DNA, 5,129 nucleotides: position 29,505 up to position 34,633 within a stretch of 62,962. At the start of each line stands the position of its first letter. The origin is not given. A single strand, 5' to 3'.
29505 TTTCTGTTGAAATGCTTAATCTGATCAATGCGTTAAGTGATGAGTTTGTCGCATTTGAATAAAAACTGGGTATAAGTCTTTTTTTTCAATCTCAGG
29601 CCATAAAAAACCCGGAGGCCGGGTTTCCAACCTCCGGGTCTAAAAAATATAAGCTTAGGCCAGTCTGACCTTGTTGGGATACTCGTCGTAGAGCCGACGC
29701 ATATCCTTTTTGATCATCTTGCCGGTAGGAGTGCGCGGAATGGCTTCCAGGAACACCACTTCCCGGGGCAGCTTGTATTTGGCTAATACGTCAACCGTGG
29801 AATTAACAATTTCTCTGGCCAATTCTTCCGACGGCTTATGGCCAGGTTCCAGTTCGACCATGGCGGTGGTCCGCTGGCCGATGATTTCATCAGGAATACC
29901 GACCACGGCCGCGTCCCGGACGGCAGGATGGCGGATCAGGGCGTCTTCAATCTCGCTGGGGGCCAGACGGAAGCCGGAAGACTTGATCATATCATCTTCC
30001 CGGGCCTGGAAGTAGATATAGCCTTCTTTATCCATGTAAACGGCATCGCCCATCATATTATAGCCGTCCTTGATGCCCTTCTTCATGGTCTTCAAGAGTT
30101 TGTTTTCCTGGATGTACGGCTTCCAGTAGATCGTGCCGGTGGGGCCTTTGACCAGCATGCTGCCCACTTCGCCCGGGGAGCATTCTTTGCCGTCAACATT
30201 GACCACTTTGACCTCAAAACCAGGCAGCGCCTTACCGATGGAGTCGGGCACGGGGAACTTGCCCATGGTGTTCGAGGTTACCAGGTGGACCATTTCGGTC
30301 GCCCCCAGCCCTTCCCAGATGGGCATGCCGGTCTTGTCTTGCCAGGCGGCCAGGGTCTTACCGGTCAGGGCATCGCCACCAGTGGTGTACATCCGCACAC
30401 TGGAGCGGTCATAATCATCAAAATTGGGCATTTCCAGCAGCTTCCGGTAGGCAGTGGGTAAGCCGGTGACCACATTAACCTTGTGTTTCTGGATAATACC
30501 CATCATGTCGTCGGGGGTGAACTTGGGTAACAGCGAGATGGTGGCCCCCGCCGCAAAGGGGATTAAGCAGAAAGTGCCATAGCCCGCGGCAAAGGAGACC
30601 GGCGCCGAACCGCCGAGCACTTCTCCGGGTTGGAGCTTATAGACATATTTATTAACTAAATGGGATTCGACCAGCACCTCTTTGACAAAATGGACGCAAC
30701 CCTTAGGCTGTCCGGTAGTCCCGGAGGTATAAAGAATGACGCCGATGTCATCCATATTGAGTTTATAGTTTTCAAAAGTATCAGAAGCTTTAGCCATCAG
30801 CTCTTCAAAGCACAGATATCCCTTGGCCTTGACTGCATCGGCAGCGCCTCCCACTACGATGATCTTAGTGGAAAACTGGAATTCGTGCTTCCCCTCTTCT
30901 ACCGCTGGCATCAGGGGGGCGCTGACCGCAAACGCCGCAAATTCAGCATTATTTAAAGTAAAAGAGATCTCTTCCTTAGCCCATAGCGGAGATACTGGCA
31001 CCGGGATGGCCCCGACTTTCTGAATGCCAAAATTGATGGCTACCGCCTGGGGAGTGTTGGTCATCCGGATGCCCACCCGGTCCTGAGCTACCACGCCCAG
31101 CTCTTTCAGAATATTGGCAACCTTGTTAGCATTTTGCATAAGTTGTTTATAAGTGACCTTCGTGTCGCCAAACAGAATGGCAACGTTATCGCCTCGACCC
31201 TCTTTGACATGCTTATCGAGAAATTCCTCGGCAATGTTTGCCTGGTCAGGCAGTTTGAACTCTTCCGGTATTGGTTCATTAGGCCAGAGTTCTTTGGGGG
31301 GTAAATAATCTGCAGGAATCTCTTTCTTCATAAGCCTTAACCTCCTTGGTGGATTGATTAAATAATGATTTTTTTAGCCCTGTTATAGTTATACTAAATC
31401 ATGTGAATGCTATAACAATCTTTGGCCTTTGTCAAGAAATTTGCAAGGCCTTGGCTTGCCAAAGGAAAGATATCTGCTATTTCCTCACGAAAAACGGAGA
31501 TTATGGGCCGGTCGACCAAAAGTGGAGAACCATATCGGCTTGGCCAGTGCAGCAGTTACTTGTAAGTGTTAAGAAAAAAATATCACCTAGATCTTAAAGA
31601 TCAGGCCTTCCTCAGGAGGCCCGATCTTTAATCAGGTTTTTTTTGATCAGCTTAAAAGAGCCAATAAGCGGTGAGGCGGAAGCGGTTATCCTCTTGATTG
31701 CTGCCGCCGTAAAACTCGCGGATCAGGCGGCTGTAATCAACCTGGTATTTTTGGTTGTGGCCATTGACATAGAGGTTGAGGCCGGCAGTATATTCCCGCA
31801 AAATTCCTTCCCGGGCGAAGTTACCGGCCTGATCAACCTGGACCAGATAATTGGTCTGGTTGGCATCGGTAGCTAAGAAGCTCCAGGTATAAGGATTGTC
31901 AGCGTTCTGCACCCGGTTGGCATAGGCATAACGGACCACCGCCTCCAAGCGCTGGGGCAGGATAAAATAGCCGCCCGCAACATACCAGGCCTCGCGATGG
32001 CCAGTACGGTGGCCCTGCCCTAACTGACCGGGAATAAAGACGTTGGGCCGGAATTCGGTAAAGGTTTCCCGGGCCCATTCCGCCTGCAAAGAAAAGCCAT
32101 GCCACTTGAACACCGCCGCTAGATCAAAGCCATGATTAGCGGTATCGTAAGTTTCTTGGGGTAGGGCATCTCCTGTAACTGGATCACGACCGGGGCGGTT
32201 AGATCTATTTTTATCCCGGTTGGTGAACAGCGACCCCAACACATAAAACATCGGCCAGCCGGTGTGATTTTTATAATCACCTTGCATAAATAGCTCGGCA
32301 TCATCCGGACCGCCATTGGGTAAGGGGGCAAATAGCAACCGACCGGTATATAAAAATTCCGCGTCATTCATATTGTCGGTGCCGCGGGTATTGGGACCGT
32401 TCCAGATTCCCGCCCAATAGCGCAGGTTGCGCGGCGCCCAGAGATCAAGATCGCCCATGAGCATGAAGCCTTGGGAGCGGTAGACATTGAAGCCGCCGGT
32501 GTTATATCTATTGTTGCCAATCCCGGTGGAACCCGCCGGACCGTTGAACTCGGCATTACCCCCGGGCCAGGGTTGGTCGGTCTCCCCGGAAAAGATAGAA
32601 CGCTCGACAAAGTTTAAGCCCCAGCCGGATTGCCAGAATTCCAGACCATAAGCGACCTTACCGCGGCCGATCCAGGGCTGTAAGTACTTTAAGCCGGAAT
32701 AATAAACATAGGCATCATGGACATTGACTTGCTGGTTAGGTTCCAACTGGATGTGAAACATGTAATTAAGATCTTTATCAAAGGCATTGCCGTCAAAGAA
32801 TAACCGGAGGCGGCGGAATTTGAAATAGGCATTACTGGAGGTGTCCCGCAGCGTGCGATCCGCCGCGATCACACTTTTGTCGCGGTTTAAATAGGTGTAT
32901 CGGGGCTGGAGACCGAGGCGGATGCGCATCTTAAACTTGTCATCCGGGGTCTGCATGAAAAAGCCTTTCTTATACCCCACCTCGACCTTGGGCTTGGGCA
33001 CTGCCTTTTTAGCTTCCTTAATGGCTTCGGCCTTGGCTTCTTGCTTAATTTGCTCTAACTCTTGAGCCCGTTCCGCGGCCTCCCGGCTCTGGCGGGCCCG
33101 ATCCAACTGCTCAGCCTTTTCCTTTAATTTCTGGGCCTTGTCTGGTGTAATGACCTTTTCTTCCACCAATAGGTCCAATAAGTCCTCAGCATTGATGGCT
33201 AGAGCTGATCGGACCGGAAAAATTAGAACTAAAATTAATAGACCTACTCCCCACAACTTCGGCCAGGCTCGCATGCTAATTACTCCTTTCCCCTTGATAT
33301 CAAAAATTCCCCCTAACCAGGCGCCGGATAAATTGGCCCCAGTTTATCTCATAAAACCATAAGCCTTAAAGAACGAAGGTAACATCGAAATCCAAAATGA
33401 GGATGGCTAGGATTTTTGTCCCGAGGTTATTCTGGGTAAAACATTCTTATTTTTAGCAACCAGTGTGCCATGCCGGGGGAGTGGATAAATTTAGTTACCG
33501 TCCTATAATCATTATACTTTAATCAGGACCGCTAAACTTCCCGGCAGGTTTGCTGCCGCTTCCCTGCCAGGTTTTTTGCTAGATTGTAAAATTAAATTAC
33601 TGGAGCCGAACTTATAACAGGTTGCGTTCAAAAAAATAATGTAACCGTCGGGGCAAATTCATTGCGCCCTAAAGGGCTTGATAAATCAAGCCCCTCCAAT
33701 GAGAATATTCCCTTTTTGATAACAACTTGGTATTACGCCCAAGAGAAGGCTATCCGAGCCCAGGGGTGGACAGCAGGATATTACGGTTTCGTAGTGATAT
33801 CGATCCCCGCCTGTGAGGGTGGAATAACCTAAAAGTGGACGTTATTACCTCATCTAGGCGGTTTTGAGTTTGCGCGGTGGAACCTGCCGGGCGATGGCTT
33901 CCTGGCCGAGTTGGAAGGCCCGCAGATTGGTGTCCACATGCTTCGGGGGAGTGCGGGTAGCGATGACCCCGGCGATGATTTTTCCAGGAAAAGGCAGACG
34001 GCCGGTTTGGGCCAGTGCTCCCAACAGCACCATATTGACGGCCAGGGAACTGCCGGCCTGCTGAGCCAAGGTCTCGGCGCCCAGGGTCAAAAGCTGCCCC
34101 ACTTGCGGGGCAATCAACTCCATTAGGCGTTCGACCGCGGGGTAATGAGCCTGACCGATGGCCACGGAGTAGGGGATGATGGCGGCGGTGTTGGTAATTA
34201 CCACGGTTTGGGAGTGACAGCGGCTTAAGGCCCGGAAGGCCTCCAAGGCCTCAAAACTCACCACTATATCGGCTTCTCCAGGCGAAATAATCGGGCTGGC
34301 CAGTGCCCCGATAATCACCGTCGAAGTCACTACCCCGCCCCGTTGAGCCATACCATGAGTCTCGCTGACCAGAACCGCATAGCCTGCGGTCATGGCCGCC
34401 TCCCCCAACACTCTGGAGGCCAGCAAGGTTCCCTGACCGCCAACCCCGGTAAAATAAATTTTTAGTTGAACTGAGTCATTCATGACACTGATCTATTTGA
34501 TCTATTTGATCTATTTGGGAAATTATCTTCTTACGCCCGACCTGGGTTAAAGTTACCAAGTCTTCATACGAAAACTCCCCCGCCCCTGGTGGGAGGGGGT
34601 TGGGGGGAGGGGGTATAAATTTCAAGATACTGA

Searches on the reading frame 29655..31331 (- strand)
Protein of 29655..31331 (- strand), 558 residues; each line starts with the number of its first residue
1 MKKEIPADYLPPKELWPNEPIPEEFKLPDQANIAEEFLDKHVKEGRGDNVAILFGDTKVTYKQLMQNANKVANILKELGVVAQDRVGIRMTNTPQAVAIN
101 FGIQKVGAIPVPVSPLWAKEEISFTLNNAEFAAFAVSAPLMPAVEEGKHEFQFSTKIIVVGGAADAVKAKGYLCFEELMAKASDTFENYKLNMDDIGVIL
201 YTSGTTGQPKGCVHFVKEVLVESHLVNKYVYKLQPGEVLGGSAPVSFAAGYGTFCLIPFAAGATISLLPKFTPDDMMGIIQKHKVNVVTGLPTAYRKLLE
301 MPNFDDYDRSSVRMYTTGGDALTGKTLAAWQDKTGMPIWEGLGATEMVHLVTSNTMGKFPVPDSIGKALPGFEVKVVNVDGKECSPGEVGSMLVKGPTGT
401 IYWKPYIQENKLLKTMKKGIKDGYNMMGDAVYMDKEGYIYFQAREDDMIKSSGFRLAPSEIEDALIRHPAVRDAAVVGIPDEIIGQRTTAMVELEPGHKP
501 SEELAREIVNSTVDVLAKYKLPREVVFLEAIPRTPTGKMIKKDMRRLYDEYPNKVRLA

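Call 7: search_protein_families(library=pfam, proteins=[window:29655-31331:-], max_evalue=0.001)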
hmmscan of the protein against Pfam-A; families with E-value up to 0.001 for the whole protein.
window:29655-31331:- (558 aa): 2 families
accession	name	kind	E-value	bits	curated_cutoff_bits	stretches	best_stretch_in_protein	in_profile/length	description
PF00501.34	AMP-binding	-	2e-74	251.1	29.9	1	44-398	6-378/384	AMP-binding enzyme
PF13193.12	AMP-binding_C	-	1.8e-20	74.1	24.5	1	460-538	1-76/76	AMP-binding enzyme C-terminal domain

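Call 26: search_protein_families(library=ncbifam, proteins=[window:29655-31331:-], max_evalue=0.00001)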
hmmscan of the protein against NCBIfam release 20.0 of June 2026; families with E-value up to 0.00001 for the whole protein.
window:29655-31331:- (558 aa): 100 families (the best 25 are shown)
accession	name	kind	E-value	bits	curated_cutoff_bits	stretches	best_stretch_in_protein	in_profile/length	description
NF004837.0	PRK06187.1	subfamily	6.2e-112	374.5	476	1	36-550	12-524/531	long-chain-fatty-acid--CoA ligase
NF003313.0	PRK04319.1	equivalog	3.5e-89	299.6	729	1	29-542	41-555/574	acetate--CoA ligase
TIGR02262.1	benz_CoA_lig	subfamily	4.6e-85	286.3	375.25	1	31-545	3-506/508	benzoate-CoA ligase family protein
NF047394.1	AcylCoAsynMbcS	equivalog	1.1e-80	271.7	850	1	24-546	5-518/525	acyl-CoA synthetase MbcS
NF006181.0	PRK08314.1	subfamily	1.5e-79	267.8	705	1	14-542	9-548/563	long-chain-fatty-acid--CoA ligase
NF006182.0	PRK08316.1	subfamily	1.1e-78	265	663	1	47-551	25-520/523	fatty acyl-CoA synthetase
NF004114.0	PRK05605.1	equivalog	3e-78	263.6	766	2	168-546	191-567/575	long-chain-fatty-acid--CoA ligase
NF053567.1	HBDA_AROS1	equivalog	9.5e-77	258.5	1000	1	31-547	12-518/523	3-hydroxybenzoate--CoA ligase HbdA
NF004822.0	PRK06178.1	equivalog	2.3e-76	257.6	782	1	14-548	20-567/571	acyl-CoA synthetase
NF005702.0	PRK07514.1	subfamily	3e-76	256.8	558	1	48-550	19-502/506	malonyl-CoA synthase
TIGR03098.1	ligase_PEP_1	hypoth_equivalog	6.5e-76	255.8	592.35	1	44-543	11-513/517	acyl-CoA ligase (AMP-forming), exosortase A system-associated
NF001208.0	PRK00174.1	subfamily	6.9e-74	249.3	657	1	30-548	76-620/649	acetate--CoA ligase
TIGR02188.1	Ac_CoA_lig_AcsA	equivalog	6.2e-73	246.1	724.95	1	30-548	55-605/629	acetate--CoA ligase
NF005947.1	PRK08008.1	equivalog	2.6e-69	234.2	651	1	58-544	37-517/518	crotonobetaine/carnitine-CoA ligase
NF005307.0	PRK06839.1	equivalog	3.6e-69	233.7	748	1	47-546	16-491/496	o-succinylbenzoate--CoA ligase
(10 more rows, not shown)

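Call 86: search_solved_structures(query=window:29655-31331:-, max_evalue=1e-30)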
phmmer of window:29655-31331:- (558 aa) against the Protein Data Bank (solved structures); distinct sequences matched with E-value up to 1e-30: 95 (the best 60 are shown).
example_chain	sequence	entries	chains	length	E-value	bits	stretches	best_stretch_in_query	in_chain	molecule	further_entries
4wv3_A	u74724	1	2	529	6.2e-74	252.9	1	38-544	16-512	Anthranilate-CoA ligase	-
9g79_B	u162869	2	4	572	5.8e-64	220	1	30-545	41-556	Acetyl-coenzyme A synthetase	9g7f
4gxq_A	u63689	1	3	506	3e-63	217.6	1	55-550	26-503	Malonyl CoA synthetase, Benzoate-CoA ligase Chimeric protein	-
2v7b_A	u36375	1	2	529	6.8e-61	209.9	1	43-544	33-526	BENZOATE-COENZYME A LIGASE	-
4gxr_A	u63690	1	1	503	4.2e-60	207.3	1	55-550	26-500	Malonyl CoA synthetase, Benzoate-CoA ligase Chimeric protein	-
4fuq_A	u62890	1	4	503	1.1e-59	205.9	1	55-550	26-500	Malonyl CoA synthetase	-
4fut_A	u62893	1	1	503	6.9e-59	203.2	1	55-550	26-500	Malonyl CoA synthetase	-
4eat_A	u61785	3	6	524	1.1e-58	202.6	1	28-543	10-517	Benzoate-coenzyme A ligase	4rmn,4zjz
4rm3_A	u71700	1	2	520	1.1e-58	202.6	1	28-543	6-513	Benzoate-coenzyme A ligase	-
4rlf_A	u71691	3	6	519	1.1e-58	202.5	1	28-543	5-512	Benzoate-coenzyme A ligase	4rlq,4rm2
6m2o_A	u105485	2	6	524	7e-57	196.6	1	28-543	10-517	Benzoate-coenzyme A ligase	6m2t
6m2u_A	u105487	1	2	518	7.3e-57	196.6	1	28-543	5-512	Benzoate-coenzyme A ligase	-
5gxd_A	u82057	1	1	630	4.4e-56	194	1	198-554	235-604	AMP-dependent synthetase and ligase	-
8rpk_A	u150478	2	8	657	1.5e-54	188.9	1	16-545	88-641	Acetate--CoA ligase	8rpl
8biq_D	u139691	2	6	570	2.2e-54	188.4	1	34-551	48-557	4-hydroxybutyrate--CoA ligase 1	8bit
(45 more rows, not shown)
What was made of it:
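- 29655..31331 (-): AMP-forming acyl/aryl-CoA ligase (558 aa), probably associated. Best PDB hits are anthranilate- and benzoate-CoA ligases (call 86).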

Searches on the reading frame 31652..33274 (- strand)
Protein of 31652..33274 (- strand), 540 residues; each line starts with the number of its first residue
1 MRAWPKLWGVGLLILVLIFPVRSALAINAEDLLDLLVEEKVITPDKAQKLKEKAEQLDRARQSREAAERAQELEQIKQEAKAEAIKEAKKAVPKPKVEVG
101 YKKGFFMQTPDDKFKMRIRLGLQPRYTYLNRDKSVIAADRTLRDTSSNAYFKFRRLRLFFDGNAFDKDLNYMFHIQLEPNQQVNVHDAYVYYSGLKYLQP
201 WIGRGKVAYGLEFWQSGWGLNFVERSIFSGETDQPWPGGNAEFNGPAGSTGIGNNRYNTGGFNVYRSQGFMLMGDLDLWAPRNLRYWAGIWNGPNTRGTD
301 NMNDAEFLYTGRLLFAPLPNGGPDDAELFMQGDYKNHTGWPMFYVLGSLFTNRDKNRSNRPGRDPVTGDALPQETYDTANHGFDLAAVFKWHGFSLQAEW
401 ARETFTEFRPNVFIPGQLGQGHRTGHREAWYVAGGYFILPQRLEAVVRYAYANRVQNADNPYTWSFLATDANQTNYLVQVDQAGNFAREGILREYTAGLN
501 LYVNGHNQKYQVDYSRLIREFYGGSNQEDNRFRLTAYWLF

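Call 7: search_protein_families(library=pfam, proteins=[window:31652-33274:-], max_evalue=0.001)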
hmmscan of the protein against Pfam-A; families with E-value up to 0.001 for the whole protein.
window:31652-33274:- (540 aa): 1 family
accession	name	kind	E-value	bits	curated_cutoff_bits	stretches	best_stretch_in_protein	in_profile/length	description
PF07396.17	Porin_O_P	-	8.5e-09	35.6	20.9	1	139-516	15-343/370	Phosphate-selective porin O and P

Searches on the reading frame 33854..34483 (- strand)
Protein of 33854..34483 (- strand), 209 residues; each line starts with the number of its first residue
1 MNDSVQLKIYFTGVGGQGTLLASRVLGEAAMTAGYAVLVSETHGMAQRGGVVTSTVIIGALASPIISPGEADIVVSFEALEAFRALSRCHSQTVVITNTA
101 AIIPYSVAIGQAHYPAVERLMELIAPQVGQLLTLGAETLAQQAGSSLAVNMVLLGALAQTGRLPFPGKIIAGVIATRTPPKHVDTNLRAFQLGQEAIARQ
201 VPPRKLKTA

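Call 23: search_protein_families(library=pfam, proteins=[window:33854-34483:-], max_evalue=0.00001)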
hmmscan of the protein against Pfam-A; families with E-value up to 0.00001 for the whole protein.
window:33854-34483:- (209 aa): 1 family
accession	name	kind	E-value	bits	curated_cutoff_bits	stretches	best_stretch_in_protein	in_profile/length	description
PF01558.24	POR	-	1.4e-34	120.2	27.4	1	15-193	1-171/173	Pyruvate ferredoxin/flavodoxin oxidoreductase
